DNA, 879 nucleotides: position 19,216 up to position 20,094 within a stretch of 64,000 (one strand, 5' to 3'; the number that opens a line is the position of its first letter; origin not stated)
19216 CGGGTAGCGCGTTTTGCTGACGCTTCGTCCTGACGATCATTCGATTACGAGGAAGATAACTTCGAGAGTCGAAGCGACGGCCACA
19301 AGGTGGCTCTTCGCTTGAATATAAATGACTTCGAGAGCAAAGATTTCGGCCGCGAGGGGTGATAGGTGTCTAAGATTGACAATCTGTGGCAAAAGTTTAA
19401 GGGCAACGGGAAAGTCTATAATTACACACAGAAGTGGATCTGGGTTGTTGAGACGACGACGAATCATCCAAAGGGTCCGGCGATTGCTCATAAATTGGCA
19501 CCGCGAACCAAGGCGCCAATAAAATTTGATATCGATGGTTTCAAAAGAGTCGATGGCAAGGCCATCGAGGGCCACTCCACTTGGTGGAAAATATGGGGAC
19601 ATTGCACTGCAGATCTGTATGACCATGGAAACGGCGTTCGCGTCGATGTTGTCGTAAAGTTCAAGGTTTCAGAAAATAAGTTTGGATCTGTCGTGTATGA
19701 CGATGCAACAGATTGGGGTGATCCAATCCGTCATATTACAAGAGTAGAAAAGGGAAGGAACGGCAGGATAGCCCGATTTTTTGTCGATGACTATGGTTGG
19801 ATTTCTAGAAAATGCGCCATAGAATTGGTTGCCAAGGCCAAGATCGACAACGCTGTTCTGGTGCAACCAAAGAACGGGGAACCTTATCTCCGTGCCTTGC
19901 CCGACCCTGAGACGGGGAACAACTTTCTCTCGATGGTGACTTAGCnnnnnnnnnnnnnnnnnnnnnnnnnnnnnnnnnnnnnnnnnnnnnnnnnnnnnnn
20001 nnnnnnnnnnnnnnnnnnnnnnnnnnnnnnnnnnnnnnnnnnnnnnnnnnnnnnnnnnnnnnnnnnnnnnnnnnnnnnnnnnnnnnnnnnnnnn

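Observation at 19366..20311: Uncharacterised two-gene cargo: unknown domain fused to DUF3892, translationally coupled to a BamE-like lipoprotein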

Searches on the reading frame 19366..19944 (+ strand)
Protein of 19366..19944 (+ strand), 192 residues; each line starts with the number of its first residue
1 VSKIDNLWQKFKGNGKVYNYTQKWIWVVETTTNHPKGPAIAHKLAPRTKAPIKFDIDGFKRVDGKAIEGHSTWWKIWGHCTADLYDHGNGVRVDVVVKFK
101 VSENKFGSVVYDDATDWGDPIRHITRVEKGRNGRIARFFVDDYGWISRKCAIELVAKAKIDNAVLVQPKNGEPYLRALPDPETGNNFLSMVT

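Call 4: search_protein_families(library=pfam, proteins=[window:19366-19941:+], max_evalue=1)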
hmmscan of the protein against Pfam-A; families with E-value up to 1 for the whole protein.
window:19366-19941:+ (192 aa): 1 family
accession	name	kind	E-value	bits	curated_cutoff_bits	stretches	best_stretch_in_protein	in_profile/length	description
PF13031.12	DUF3892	-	2.7e-06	28.2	22.3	1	123-188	1-68/71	Protein of unknown function (DUF3892)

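Call 5: search_protein_families(library=ncbifam, proteins=[window:19366-19941:+], max_evalue=1)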
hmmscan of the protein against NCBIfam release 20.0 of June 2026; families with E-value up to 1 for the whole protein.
window:19366-19941:+ (192 aa): 0 families

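Call 7: find_homologous_proteins(query=window:19366-19941:+, max_evalue=0.001)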
Query window:19366-19941:+ (192 aa): 9 proteins with E <= 0.001 among 50 candidates.
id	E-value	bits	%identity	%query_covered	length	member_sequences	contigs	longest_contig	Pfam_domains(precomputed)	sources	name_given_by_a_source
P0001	3.1e-124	431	96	100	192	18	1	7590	PF13031.13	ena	-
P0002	4.3e-111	388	85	100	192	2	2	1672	PF13031.13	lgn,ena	-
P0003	8.6e-88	312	68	100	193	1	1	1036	PF13031.13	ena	-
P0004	1.9e-75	271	62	96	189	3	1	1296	PF13031.13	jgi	jgi:Protein of unknown function (DUF3892)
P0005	5.8e-72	260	61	96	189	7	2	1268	PF13031.13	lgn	-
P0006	8.4e-72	259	61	99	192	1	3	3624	PF13031.13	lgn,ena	-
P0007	1.2e-44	171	66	58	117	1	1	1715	-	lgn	-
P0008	8.2e-35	139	40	97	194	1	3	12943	-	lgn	-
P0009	4.3e-23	100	47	65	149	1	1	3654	-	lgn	-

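Call 9: find_encoding_contigs(protein=P0001, flank=8000)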
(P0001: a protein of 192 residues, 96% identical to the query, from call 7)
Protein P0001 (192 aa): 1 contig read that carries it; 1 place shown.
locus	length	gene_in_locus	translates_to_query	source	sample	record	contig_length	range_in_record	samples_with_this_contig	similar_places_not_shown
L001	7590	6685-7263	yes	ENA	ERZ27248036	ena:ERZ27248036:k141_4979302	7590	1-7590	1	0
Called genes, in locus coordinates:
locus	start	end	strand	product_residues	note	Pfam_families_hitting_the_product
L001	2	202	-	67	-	?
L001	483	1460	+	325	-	-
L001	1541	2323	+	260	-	-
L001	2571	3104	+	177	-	PF14706:Tnp_DNA_bind, PF00890:FAD_binding_2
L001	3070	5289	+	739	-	PF00128:Alpha-amylase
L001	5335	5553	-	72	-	-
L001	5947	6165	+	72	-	PF07927:HicA_toxin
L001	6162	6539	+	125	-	PF21748:UPF0150 (weak), PF15919:HicB_lk_antitox, PF15970:HicB-like_2 (weak), PF05534:HicB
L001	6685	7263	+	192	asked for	PF13031:DUF3892 (weak)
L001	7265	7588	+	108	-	?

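Call 10: find_encoding_contigs(protein=P0008, flank=8000)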
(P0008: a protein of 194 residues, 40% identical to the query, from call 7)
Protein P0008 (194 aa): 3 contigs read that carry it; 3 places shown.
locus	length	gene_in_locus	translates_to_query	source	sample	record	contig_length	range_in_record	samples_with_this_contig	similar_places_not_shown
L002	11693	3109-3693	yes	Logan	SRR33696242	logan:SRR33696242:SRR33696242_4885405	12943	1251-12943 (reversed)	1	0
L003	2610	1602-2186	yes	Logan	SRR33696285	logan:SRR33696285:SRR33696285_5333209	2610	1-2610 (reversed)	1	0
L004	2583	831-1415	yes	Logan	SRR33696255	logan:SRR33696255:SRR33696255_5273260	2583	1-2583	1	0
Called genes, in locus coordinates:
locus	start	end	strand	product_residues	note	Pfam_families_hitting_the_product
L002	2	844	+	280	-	?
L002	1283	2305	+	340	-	PF13545:HTH_Crp_2 (weak), PF13412:HTH_24 (weak)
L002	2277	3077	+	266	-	PF08843:AbiEii (weak)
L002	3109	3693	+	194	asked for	-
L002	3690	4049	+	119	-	-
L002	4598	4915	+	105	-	PF13310:Virulence_RhuM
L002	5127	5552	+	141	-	-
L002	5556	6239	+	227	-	-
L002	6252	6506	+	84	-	-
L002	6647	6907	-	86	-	-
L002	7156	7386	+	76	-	-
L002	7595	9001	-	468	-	PF00512:HisKA, PF02518:HATPase_c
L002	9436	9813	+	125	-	PF03965:Penicillinase_R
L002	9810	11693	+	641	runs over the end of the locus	PF05569:Peptidase_M56, PF01464:SLT, PF01551:Peptidase_M23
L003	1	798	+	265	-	?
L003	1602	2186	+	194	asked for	-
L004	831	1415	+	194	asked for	-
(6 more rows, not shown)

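Call 11: find_encoding_contigs(protein=P0006, flank=8000)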
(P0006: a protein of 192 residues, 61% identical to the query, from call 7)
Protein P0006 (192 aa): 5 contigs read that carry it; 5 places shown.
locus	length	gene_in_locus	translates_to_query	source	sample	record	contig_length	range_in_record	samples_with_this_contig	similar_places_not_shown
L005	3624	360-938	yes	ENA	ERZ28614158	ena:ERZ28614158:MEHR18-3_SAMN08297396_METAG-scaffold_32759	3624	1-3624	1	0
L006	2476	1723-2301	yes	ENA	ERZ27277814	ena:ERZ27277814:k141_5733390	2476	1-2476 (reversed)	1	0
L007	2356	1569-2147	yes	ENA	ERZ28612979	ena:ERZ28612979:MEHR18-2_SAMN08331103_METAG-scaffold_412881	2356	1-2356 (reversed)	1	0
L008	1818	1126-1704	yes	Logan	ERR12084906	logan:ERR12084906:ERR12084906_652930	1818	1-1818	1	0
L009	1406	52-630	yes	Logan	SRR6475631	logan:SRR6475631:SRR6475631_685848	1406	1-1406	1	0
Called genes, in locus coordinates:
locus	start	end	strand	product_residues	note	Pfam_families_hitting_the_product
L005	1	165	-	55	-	?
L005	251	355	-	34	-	-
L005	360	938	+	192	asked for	PF13031:DUF3892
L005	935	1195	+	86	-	-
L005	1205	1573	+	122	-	-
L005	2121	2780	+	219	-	PF00460:Flg_bb_rod (weak), PF22638:FlgK_D1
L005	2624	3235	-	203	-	PF01833:TIG (weak)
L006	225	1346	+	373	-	PF04986:Y2_Tnp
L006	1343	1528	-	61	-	-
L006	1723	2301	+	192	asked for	PF13031:DUF3892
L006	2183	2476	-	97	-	?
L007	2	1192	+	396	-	?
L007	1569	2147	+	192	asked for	PF13031:DUF3892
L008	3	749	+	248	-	?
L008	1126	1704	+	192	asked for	PF13031:DUF3892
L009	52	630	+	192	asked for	PF13031:DUF3892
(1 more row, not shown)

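Call 19: find_related_loci(query=A1, collection=genome_contigs, flank=10000)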
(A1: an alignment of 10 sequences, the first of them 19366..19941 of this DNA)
Query A1 (192 aa) in genome_contigs; peptide patterns used: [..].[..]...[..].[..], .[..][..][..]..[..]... (x = any residue, [..] = any of these).
182 stretches matched a pattern; 7 encode a relative of the query (tblastn E <= 1e-3); 7 distinct loci.
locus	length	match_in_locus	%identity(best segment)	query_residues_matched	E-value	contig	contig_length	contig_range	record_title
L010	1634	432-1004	49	1-191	2e-65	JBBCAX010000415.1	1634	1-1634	Deltaproteobacteria bacterium TL4 17951C00415.1, whole genome shotgun sequence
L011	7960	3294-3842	43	3-187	7e-50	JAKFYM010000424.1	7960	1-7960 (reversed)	MAG: Bdellovibrionales bacterium isolate ND5_Bin_65 ND5_0009510, whole genome shotgun sequence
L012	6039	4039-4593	44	15-191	2e-48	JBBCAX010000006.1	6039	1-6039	Deltaproteobacteria bacterium TL4 17951C00006.1, whole genome shotgun sequence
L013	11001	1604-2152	41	4-187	3e-44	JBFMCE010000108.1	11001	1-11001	MAG: Bdellovibrionota bacterium isolate MAG185 MAG185_108, whole genome shotgun sequence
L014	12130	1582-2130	36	1-187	1e-36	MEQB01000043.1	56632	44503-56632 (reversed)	MAG: Bdellovibrionales bacterium RIFOXYC1_FULL_37_79 rifoxyc1_full_scaffold_410, whole genome shotgun sequence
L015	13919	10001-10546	34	7-187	3e-35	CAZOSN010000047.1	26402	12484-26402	MAG TPA_asm: uncultured Oligoflexales bacterium isolate SRP342105_co1_288 genome assembly, contig: NODE_2406_length_2640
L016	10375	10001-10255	48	9-96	4e-22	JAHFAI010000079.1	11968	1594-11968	MAG: Deltaproteobacteria bacterium isolate nzgw171 NODE_7541_length_11969_cov_4.291357, whole genome shotgun sequence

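Call 21: find_encoding_contigs(protein=P0009, flank=8000)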
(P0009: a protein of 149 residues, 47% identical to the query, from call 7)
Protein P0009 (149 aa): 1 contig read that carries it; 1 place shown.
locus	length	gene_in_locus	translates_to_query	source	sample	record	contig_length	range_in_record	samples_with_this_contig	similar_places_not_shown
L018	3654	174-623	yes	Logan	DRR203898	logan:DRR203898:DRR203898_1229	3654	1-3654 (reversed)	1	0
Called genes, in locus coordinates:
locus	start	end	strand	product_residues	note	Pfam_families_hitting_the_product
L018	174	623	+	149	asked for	-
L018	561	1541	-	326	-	PF01385:OrfB_IS605, PF07282:Cas12f1-like_TNB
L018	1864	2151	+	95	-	-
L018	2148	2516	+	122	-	-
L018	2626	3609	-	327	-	PF01916:DS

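Call 25: predict_structure(alignment_id=A1)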
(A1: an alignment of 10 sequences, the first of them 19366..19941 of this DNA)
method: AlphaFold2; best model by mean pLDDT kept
length: 192 residues; sequences in the alignment: 10
mean_pLDDT: 81.5   pTM: 0.77
mean pLDDT of the five models: 81.5, 68.8, 62.0, 57.0, 39.1
residues with pLDDT >= 90: 80; 70-90: 74; 50-70: 20; < 50: 18
segments of 3 or more residues with pLDDT < 50: 1-13
pLDDT, mean of each block of 10 residues (from residue 1): 42 72 91 64 94 87 93 83 89 88 87 88 89 87 93 90 86 79 52 48
secondary structure, 60 per line:
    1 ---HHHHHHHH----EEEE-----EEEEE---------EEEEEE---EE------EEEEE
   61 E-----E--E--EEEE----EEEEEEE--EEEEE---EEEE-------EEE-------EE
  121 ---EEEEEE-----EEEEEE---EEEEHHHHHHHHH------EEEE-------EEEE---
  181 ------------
elements in order: H4-11 E16-19 E25-29 E39-44 E56-61 E73-76 E81-87 E90-94 E98-101 E109-111 E124-129 E135-140 E144-147 H148-156 E163-166 E174-177

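Call 32: fold_search(model_id=the predicted structure, library=pdb)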
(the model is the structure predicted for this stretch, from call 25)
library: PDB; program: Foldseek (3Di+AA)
matches with E <= 10: 550; with E <= 0.001: 0
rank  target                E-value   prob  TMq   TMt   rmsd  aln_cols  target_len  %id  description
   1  7pmy_A                3.5e-02  0.21  0.22  0.10  18.0       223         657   11  HsPepT2 bound to Ala-Phe in the inward facing partially occluded conformation (released 2021-10-20)
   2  5cr6                  7.0e-02  0.21  0.18  0.10   8.7       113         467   17  Structure of pneumolysin at 1.98 A resolution (released 2015-09-16)
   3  6jmp                  9.8e-02  0.18  0.18  0.10   9.3       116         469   16  Crystal Structure of a Non-hemolytic Pneumolysin from Streptococcus pneumoniae strain ST306 (released 2020-09-09)
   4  5a9h                  1.3e-01  0.20  0.23  0.23  11.2       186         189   11  Crystal structure of the extracellular domain of PepT2 (released 2015-09-09)
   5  5aod                  1.3e-01  0.16  0.19  0.10   9.0       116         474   16  Crystal structure of wild type pneumolysin. (released 2016-10-05)
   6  8jkv_A                1.3e-01  0.15  0.17  0.08  14.8       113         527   11  membrane proteins (released 2024-05-22)
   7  5imy_B                1.6e-01  0.16  0.18  0.10   9.0       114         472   12  Trapped Toxin (released 2016-08-24)
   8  4bik_A                1.6e-01  0.15  0.18  0.09   9.1       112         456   10  Structure of a disulfide locked mutant of Intermedilysin with human CD59 (released 2013-05-08)
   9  5aof                  1.6e-01  0.15  0.19  0.09   8.7       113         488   16  Crystal structure of pneumolysin deletion mutant Delta146_147. (released 2016-10-05)
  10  5a9i_A                1.7e-01  0.10  0.20  0.19  13.5       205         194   11  Crystal structure of the extracellular domain of PepT2 (released 2015-09-09)
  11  5amu_A                1.8e-01  0.57  0.28  0.46   6.4       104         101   12  IglE I39A,Y40A,V44A (released 2016-10-05)
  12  6nal_B                2.2e-01  0.18  0.19  0.10   8.1       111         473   11  Crystal Structure of Gram Negative Toxin (released 2019-12-04)
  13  4bik_C                2.3e-01  0.25  0.20  0.10   8.9       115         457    9  Structure of a disulfide locked mutant of Intermedilysin with human CD59 (released 2013-05-08)
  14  8fn6_1                2.3e-01  0.02  0.12  0.08  22.5       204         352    8  Cryo-EM structure of RNase-untreated RESC-A in trypanosomal RNA editing (released 2023-07-19)
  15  6d10_MODEL_1_A        2.5e-01  0.25  0.20  0.37  10.2        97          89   11  CS-rosetta determined structures of the C-terminal domain of AlgF from P. aeruginosa (released 2019-04-17)
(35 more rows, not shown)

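Call 61: search_protein_families(library=padloc, proteins=[window:19366-19941:+, L011:3859-4224:+], max_evalue=1)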
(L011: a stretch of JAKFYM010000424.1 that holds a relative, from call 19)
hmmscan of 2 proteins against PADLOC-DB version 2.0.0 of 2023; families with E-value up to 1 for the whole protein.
window:19366-19941:+ (192 aa): 0 families

L011:3859-4224:+ (122 aa): 0 families

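Call 62: search_protein_families(library=phrogs, proteins=[window:19366-19941:+, L011:3859-4224:+], max_evalue=1)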
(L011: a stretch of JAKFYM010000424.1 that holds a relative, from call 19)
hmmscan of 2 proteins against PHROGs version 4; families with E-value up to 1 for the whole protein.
window:19366-19941:+ (192 aa): 0 families

L011:3859-4224:+ (122 aa): 0 families

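Call 63: search_protein_families(library=pfam, proteins=[L013:1206-1568:+, L015:11508-11798:+, L011:2289-2660:-, L011:6049-6363:-, L011:4661-5035:-, L011:4366-4665:-], max_evalue=0.01)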
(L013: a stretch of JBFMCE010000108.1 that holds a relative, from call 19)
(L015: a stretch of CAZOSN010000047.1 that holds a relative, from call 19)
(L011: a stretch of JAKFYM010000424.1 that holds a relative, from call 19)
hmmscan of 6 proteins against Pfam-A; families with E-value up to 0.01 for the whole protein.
L013:1206-1568:+ (121 aa): 1 family
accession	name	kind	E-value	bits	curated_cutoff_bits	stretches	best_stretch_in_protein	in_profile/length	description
PF25212.1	HVO_A0114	-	4.1e-23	81.4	27.6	1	36-113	7-82/84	HVO_A0114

L015:11508-11798:+ (97 aa): 3 families
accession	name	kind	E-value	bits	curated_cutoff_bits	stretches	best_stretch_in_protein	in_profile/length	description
PF14384.12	BrnA_antitoxin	-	5e-09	36.9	26.1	1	31-93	1-68/68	BrnA antitoxin of type II toxin-antitoxin system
PF12441.14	CopG_antitoxin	-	1.2e-08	36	28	1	39-91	26-78/79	CopG antitoxin of type II toxin-antitoxin system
PF23807.1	RHH_10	-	2.6e-05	24.8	27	1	42-91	9-59/84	Ribbon-helix-helix protein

L011:2289-2660:- (123 aa): 2 families
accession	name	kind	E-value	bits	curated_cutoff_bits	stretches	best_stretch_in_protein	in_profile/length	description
PF14384.12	BrnA_antitoxin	-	6.5e-10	39.7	26.1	1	57-104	24-68/68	BrnA antitoxin of type II toxin-antitoxin system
PF12441.14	CopG_antitoxin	-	0.00026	22.1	28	1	62-102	38-78/79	CopG antitoxin of type II toxin-antitoxin system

L011:6049-6363:- (104 aa): 1 family
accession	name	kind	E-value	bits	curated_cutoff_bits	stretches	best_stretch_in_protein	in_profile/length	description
PF04365.19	BrnT_toxin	-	1.8e-24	86.2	34.5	1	15-95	1-77/77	Ribonuclease toxin, BrnT, of type II toxin-antitoxin system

L011:4661-5035:- (124 aa): 3 families
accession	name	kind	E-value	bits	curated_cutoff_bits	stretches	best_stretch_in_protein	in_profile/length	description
PF05973.20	Gp49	-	8.1e-07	29.5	23.9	1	34-107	2-78/90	Phage derived protein Gp49-like (DUF891)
PF05016.21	ParE_toxin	-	0.0057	17.6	23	1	28-95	20-80/89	ParE toxin of type II toxin-antitoxin system, parDE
PF25557.1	GAUT_1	-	0.0085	16.8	22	0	35-56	5-26/77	Galacturonosyltransferase domain 1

L011:4366-4665:- (99 aa): 1 family
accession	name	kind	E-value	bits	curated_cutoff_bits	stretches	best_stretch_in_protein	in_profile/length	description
PF21716.3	dnstrm_HI1420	-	7.8e-19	67.8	27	1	9-92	6-89/90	Probable addiction module antidote protein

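Call 82: find_encoding_contigs(protein=window:19366-19944:+, flank=3000, max_places=4)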
Protein window:19366-19944:+ (192 aa): 3 contigs read that carry it; 3 places shown.
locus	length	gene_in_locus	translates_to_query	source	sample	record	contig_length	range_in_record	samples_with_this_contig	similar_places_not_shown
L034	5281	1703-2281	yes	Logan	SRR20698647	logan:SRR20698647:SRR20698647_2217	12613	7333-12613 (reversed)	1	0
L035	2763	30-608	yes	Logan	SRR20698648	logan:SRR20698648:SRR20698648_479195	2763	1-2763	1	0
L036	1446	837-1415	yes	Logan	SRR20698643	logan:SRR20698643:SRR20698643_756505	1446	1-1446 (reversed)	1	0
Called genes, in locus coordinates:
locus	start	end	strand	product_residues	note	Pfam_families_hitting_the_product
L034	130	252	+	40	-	-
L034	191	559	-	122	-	-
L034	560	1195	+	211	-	PF07927:HicA_toxin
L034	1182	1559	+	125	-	PF15970:HicB-like_2 (weak), PF15919:HicB_lk_antitox, PF05534:HicB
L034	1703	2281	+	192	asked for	PF13031:DUF3892 (weak)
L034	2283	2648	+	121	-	PF04355:BamE (weak)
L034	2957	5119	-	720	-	PF00128:Alpha-amylase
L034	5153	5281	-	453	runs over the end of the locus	PF00128:Alpha-amylase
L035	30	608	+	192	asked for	PF13031:DUF3892 (weak)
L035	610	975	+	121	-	PF04355:BamE (weak)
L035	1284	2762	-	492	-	?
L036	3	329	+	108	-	?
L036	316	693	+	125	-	PF15970:HicB-like_2 (weak), PF15919:HicB_lk_antitox, PF05534:HicB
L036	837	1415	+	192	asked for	PF13031:DUF3892 (weak)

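Call 83: search_dna_similar(query=window:19366-19941:+, collection=phages, mode=protein, max_evalue=0.001)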
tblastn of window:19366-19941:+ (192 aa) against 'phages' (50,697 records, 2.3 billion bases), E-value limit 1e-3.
No match.

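Call 84: search_dna_similar(query=window:19366-19941:+, collection=plasmids, mode=protein, max_evalue=0.001)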
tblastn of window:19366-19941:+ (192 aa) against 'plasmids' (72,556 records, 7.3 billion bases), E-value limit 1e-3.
No match.

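Call 85: find_related_loci(query=A1, collection=viral_contigs, flank=5000)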
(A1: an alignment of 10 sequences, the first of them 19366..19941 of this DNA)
Query A1 (192 aa) in viral_contigs; peptide patterns used: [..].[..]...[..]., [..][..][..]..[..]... (x = any residue, [..] = any of these).
80 stretches matched a pattern, but none encodes a relative of the query by tblastn (E <= 1e-3).

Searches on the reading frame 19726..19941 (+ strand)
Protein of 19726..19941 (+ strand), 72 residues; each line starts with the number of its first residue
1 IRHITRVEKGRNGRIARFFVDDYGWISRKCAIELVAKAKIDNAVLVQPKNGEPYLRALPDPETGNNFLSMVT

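Call 74: search_solved_structures(query=window:19726-19941:+, max_evalue=10, show_alignments=2)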
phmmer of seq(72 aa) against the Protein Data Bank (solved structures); distinct sequences matched with E-value up to 10: 1.
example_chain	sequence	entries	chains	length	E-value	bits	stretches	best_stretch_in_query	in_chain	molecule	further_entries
2wsc_L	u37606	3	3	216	1.2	13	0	44-67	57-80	PHOTOSYSTEM I REACTION CENTER SUBUNIT XI, CHLOROPLASTIC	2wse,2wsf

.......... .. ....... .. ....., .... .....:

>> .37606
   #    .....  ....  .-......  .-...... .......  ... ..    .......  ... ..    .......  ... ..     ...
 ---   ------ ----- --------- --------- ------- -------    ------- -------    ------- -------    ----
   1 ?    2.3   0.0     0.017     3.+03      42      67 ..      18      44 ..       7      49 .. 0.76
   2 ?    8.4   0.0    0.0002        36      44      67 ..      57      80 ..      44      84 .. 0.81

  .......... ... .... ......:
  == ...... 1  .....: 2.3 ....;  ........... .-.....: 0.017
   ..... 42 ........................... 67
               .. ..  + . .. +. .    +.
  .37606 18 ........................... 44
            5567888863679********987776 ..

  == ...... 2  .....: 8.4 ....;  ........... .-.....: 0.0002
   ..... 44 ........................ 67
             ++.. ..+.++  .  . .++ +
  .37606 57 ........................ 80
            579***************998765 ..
